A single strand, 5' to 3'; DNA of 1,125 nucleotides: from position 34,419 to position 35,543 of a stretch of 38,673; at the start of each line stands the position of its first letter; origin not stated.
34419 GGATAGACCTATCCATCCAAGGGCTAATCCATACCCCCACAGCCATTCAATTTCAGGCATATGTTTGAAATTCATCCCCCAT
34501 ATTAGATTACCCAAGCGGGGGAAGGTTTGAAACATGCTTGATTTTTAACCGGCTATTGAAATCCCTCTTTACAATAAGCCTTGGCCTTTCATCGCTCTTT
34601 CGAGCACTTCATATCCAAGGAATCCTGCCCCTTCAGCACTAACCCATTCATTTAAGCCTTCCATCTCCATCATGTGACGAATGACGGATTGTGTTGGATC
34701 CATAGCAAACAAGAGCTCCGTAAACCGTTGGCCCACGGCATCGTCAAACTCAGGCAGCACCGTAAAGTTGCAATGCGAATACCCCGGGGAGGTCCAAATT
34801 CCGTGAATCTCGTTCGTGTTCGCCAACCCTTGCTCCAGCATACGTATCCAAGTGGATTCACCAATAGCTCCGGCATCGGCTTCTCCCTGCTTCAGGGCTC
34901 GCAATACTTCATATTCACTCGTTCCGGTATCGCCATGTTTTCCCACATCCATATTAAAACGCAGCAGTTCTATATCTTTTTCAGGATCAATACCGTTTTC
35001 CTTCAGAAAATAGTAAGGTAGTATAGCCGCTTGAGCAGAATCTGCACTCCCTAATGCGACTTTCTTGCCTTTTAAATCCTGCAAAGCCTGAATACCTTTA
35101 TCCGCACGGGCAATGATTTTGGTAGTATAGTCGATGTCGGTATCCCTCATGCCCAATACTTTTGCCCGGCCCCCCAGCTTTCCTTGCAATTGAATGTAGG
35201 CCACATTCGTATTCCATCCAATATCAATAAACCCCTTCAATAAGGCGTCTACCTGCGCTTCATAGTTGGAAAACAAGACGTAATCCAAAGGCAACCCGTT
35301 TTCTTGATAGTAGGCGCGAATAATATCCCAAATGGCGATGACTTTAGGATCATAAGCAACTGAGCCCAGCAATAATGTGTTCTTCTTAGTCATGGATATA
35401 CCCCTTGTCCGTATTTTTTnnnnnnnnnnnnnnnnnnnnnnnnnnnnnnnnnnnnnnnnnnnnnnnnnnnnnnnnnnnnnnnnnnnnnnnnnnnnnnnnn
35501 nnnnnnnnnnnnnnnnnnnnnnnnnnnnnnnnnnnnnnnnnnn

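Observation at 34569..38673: selU-linked operon of three atypical proteins: Cys-less TusA-diiron fusion, ACAD-fold protein lacking the catalytic Glu, and a signal-less PhnD-like binder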

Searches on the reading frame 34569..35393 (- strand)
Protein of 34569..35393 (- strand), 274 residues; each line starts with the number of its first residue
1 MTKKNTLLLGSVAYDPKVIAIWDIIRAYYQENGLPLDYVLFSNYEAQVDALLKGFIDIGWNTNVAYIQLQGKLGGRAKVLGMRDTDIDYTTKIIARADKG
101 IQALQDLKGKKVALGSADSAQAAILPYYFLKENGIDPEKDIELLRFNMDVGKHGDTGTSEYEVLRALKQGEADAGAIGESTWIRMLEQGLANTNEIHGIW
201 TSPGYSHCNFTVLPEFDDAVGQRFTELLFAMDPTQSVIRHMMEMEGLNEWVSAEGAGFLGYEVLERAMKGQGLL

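Call 3: search_protein_families(library=pfam, proteins=[window:34569-35393:-], max_evalue=0.1)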
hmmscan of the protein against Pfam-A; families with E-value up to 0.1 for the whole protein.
window:34569-35393:- (274 aa): 6 families
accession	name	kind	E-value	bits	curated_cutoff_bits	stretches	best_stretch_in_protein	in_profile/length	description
PF12974.12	Phosphonate-bd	-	1.2e-37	130.1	27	1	26-252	20-236/242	ABC transporter, phosphonate, periplasmic substrate-binding protein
PF09084.16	NMT1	-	1.1e-08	35.7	20.5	1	27-150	14-132/216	NMT1/THI5 like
PF13379.11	NMT1_2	-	6.2e-06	26.6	24.7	1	18-144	19-157/252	NMT1-like family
PF04069.17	OpuAC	-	0.0011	19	21.2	1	18-175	13-174/257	Substrate binding domain of ABC-type glycine betaine transport system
PF16868.10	NMT1_3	-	0.004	17.2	27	1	92-144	94-144/289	NMT1-like family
PF12727.12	PBP_like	-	0.057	13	27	1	98-176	80-149/193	PBP superfamily domain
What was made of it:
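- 34569..35393 (-): Cytoplasmic PhnD-fold binder-like protein. This is cassette gene 3 and a relative of the Rv1680 family. Invariant cleft-loop motifs are GxVAYD, SNY, WNTN, GSxDS, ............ and HCNF. Pfam Phosphonate-bd scores 130 bits (call 3).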

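Call 4: search_protein_families(library=ncbifam, proteins=[window:34569-35393:-], max_evalue=0.1)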
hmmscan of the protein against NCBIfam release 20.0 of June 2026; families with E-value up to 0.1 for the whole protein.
window:34569-35393:- (274 aa): 9 families
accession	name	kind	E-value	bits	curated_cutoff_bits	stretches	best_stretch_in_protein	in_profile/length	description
NF049985.1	SBP_like_Rv1680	exception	2.2e-88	296.4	400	1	6-272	2-263/268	Rv1680 family SBP-like protein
TIGR04553.1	ABC_peri_selen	hypoth_equivalog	8.3e-30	104.1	250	1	29-274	26-265/266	putative selenate ABC transporter substrate-binding protein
TIGR01098.1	3A0109s03R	subfamily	4.1e-24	85.5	112.05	1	22-228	50-250/253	phosphate/phosphite/phosphonate ABC transporter substrate-binding protein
TIGR03431.1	PhnD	equivalog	1.4e-17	64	261.1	1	30-237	55-255/288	phosphonate ABC transporter substrate-binding protein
TIGR01728.1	SsuA_fam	subfamily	3.4e-14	52.8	163.5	1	30-147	24-138/290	aliphatic sulfonate ABC transporter substrate-binding protein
TIGR02122.1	TRAP_TAXI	subfamily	3.6e-07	29.4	84.35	1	90-143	122-174/320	TAXI family TRAP transporter solute-binding subunit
NF040750.1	tetrathio_HK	equivalog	4.5e-05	22.1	750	1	90-146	98-153/555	tetrathionate respiration histidine kinase TtrS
TIGR01729.1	taurine_ABC_bnd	equivalog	0.0063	16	304.25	1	15-138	10-127/300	taurine ABC transporter substrate-binding protein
NF008588.0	PRK11553.1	subfamily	0.089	11.7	299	0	48-126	70-146/319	aliphatic sulfonate ABC transporter substrate-binding protein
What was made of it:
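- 34569..35393 (-): NF049985 scores 296 bits against a cutoff of 400, and TIGR04553 104 bits (call 4).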

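Call 17: search_solved_structures(query=window:34569-35393:-, max_evalue=0.001, show_alignments=2)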
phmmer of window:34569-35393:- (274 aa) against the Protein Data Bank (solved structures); distinct sequences matched with E-value up to 0.001: 8.
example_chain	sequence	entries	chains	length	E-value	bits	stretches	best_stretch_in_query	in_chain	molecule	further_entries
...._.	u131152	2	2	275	3.6e-21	78.8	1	35-257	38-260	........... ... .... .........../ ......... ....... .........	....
5lq5_A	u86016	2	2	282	2.4e-11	46.6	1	35-266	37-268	Putative phosphonate binding protein for ABC transporter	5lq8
6ght_A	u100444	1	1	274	3.1e-09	39.7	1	35-264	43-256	Probable phosphite transport system-binding protein HtxB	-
6ghq_A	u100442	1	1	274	7.5e-09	38.4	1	35-264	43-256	Probable phosphite transport system-binding protein HtxB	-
5me4_A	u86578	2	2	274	7.9e-09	38.3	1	35-264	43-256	Probable phosphite transport system-binding protein HtxB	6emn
5jvb_A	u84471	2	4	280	1.4e-07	34.2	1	28-224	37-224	Phosphonate ABC transporter, periplasmic phosphonate-binding protein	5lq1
5o2j_A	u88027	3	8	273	2.7e-07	33.3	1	36-211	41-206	Probable phosphite transport system-binding protein PtxB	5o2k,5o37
5lv1_A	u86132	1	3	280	2.7e-05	26.7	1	36-153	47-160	PtxB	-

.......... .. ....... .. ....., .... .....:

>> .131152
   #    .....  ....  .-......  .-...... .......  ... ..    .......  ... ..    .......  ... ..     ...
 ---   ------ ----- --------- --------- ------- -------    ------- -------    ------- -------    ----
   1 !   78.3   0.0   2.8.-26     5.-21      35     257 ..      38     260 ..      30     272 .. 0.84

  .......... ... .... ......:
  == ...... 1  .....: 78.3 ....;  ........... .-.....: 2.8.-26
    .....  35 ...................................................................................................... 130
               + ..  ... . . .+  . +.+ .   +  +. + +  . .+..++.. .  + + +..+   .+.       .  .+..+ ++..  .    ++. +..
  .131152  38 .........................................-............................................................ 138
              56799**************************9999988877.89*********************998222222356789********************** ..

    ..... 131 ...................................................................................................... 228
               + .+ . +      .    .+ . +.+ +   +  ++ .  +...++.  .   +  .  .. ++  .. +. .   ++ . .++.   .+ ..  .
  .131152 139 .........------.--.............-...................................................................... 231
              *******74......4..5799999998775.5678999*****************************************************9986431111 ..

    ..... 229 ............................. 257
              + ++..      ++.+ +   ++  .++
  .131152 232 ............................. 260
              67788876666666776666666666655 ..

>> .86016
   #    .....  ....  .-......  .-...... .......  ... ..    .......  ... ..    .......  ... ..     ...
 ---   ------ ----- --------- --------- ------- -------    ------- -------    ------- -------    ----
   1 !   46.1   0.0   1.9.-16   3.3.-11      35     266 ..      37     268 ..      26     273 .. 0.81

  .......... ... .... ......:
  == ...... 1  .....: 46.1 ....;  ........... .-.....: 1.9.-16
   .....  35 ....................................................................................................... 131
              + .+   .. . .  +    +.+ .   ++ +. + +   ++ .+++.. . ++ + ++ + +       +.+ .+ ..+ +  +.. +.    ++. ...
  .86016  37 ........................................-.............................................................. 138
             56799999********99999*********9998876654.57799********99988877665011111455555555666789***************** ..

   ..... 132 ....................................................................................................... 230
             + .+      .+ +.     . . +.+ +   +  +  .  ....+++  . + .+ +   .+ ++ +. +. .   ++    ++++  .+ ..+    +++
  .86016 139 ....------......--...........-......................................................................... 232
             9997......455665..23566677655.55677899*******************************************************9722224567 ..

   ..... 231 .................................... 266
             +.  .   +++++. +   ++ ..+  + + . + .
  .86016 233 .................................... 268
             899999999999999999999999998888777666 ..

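Call 30: search_solved_structures(query=A3, max_evalue=10, show_alignments=1)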
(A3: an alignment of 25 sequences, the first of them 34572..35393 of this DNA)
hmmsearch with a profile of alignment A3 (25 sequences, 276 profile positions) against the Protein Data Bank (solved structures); distinct sequences matched with E-value up to 10: 30.
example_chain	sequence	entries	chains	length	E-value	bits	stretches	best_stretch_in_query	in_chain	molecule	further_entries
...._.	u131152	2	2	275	1.3e-29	106.6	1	29-258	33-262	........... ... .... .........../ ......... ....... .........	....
5lq5_A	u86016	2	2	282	1.8e-25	93.1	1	25-265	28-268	Putative phosphonate binding protein for ABC transporter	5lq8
5o2j_A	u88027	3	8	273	4.8e-14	55.6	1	24-231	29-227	Probable phosphite transport system-binding protein PtxB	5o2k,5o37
5jvb_A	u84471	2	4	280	1.1e-13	54.4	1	28-232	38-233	Phosphonate ABC transporter, periplasmic phosphonate-binding protein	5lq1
5lv1_A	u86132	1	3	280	4.1e-11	46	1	17-231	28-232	PtxB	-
9lf9_A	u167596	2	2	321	1.9e-08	37.2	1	19-238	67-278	Phosphonate ABC transporter, periplasmic phosphonate-binding protein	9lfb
3n5l_A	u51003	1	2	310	3.9e-07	32.9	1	19-139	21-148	Binding protein component of ABC phosphonate transporter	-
6ght_A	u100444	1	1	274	9.7e-07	31.6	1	49-265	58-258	Probable phosphite transport system-binding protein HtxB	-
6ghq_A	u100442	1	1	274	1.8e-06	30.7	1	49-265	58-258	Probable phosphite transport system-binding protein HtxB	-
5me4_A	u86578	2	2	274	3.1e-06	30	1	49-265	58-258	Probable phosphite transport system-binding protein HtxB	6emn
3p7i_A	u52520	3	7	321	4.6e-06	29.4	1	24-134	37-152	PhnD, subunit of alkylphosphonate ABC transporter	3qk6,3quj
3s4u_A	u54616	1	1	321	4.7e-06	29.4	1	24-134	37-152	PhnD, subunit of alkylphosphonate ABC transporter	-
5ub3_A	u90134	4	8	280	8.7e-06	28.5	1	39-230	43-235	Phosphate-binding protein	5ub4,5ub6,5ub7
6esk_A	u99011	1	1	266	0.00027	23.6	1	22-268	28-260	Putative periplasmic phosphite-binding-like protein (Pbl) PtxB-like protein designated Aio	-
6esv_A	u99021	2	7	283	0.00035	23.2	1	22-268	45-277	Putative periplasmic phosphite-binding-like protein (Pbl) PtxB-like protein designated Aio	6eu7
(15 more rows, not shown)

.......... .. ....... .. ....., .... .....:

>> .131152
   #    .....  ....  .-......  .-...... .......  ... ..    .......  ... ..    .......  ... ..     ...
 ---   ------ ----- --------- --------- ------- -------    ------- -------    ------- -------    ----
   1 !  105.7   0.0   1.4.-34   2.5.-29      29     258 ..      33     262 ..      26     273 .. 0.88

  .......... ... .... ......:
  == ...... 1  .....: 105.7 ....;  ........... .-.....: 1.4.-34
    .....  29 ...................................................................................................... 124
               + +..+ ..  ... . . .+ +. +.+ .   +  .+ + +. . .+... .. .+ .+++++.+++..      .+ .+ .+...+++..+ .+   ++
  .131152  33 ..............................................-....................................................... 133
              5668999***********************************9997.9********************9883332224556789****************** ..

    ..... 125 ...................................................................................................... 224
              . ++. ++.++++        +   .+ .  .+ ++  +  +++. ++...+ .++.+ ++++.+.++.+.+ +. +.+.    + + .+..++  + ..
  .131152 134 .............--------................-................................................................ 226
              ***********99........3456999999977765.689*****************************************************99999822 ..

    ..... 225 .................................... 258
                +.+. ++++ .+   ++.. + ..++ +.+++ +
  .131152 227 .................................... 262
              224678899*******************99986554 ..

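Call 72: predict_structure(alignment_id=A5)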
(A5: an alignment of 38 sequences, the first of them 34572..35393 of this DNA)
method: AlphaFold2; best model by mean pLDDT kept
length: 274 residues; sequences in the alignment: 38
mean_pLDDT: 91.7   pTM: 0.87
mean pLDDT of the five models: 91.7, 91.4, 91.2, 91.0, 90.8
residues with pLDDT >= 90: 219; 70-90: 40; 50-70: 12; < 50: 3
segments of 3 or more residues with pLDDT < 50: none
pLDDT, mean of each block of 10 residues (from residue 1): 80 91 97 98 93 98 93 95 92 97 98 85 91 96 80 64 95 95 94 97 94 97 97 95 93 79 93 89
secondary structure, 60 per line:
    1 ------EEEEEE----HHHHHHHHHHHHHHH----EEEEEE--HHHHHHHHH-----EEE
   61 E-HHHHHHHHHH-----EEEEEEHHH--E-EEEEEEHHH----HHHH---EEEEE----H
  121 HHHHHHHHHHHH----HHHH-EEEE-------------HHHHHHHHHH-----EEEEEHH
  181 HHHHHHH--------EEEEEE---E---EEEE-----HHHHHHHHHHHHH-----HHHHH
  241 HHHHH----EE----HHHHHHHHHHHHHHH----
elements in order: E7-12 H17-31 E36-41 H44-52 E58-61 H63-72 E78-83 E91-96 H104-107 E111-115 H120-132 H137-140 E142-145 H159-168 E174-178 H179-187 E196-201 E209-212 H218-230 H236-245 H256-270

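Call 75: fold_search(model_id=the predicted structure, library=pdb)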
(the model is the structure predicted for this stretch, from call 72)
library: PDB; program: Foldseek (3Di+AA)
matches with E <= 10: 1800; with E <= 0.001: 1092
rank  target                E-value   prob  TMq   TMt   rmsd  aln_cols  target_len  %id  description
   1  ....                  3.4e-24  1.00  0.73  0.72   3.9       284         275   22  Crystal structure of PhnD from Synechococcus MITS9220 in complex with phosphate (released 2021-10-27)
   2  5lq5                  1.0e-23  1.00  0.70  0.70   4.4       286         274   16  1.46 A resolution structure of PhnD1 from Prochlorococcus marinus (MIT 9301) in complex with phosphite (released 2017-12-06)
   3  5lq8                  3.7e-23  1.00  0.72  0.72   4.3       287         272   17  1.52 A resolution structure of PhnD1 from Prochlorococcus marinus (MIT 9301) in complex with methylphosphonate (released 2017-12-06)
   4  5jvb_A                1.2e-21  1.00  0.70  0.75   4.2       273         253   16  1.95A resolution structure of PtxB from Trichodesmium erythraeum IMS101 in complex with phosphite (released 2017-11-29)
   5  5lq1_B                1.2e-21  1.00  0.70  0.74   4.2       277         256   16  1.41 A resolution structure of PtxB from Trichodesmium erythraeum IMS101 in complex with methylphosphonate (released 2017-12-06)
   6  5lq1_A                2.2e-21  1.00  0.71  0.74   4.2       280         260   16  1.41 A resolution structure of PtxB from Trichodesmium erythraeum IMS101 in complex with methylphosphonate (released 2017-12-06)
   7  5o2j                  2.9e-21  1.00  0.71  0.75   4.1       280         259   18  Pseudomonas stutzeri PtxB in complex with phosphite to 1.52 A resolution (released 2017-12-06)
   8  5o2k_B                4.9e-21  1.00  0.72  0.75   4.2       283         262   18  Native apo-structure of Pseudomonas stutzeri PtxB to 2.1 A resolution (released 2017-12-06)
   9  5jvb_B                4.9e-21  1.00  0.68  0.73   4.2       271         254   16  1.95A resolution structure of PtxB from Trichodesmium erythraeum IMS101 in complex with phosphite (released 2017-11-29)
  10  5o37                  6.4e-21  1.00  0.72  0.75   4.1       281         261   18  Pseudomonas stutzeri PtxB in complex with methylphosphonate (MPn) to 1.37 A resolution (released 2017-12-06)
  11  5o2k_C                7.9e-21  1.00  0.72  0.76   4.1       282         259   19  Native apo-structure of Pseudomonas stutzeri PtxB to 2.1 A resolution (released 2017-12-06)
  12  5lv1_A                1.9e-20  1.00  0.72  0.75   3.9       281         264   17  2.12 A resolution structure of PtxB from Prochlorococcus marinus (MIT 9301) in complex with phosphite (released 2017-12-06)
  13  6ght                  3.0e-20  1.00  0.70  0.73   4.3       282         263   22  HtxB D206A protein variant from Pseudomonas stutzeri in complex with hypophosphite to 1.12 A resolution (released 2019-05-22)
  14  6x8w                  3.7e-20  1.00  0.74  0.79   3.7       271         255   15  Structure of ArrX Y138A mutant protein bound to sulfate from Chrysiogenes arsenatis (released 2021-02-17)
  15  6ghq                  3.7e-20  1.00  0.78  0.80   3.5       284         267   22  HtxB D206N protein variant from Pseudomonas stutzeri in a partially open conformation to 1.53 A resolution (released 2019-05-22)
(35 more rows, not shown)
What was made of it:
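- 34569..35393 (-): The structure and Foldseek results are in calls 72 and 75.
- On PhnD-type ABC-transporter substrate-binding protein: Foldseek matches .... and 5lq5 with E about 1e-24 (call 75).
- Checked: The AF2 model has pLDDT 91.7 and Foldseek finds PhnD/PtxB/HtxB/ArrX (calls 72, 75).
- The binder's closest solved relatives are PhnD, PtxB and HtxB bound to phosphate, phosphite, methylphosphonate or hypophosphite (calls 17, 30, 75).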

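Call 84: search_protein_families(library=padloc, proteins=[window:34569-35393:-], max_evalue=0.001)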
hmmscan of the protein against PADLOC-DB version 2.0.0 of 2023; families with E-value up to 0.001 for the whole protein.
window:34569-35393:- (274 aa): 0 families
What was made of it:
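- Tried and rejected: Anti-phage defence: no PADLOC hit (call 84).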
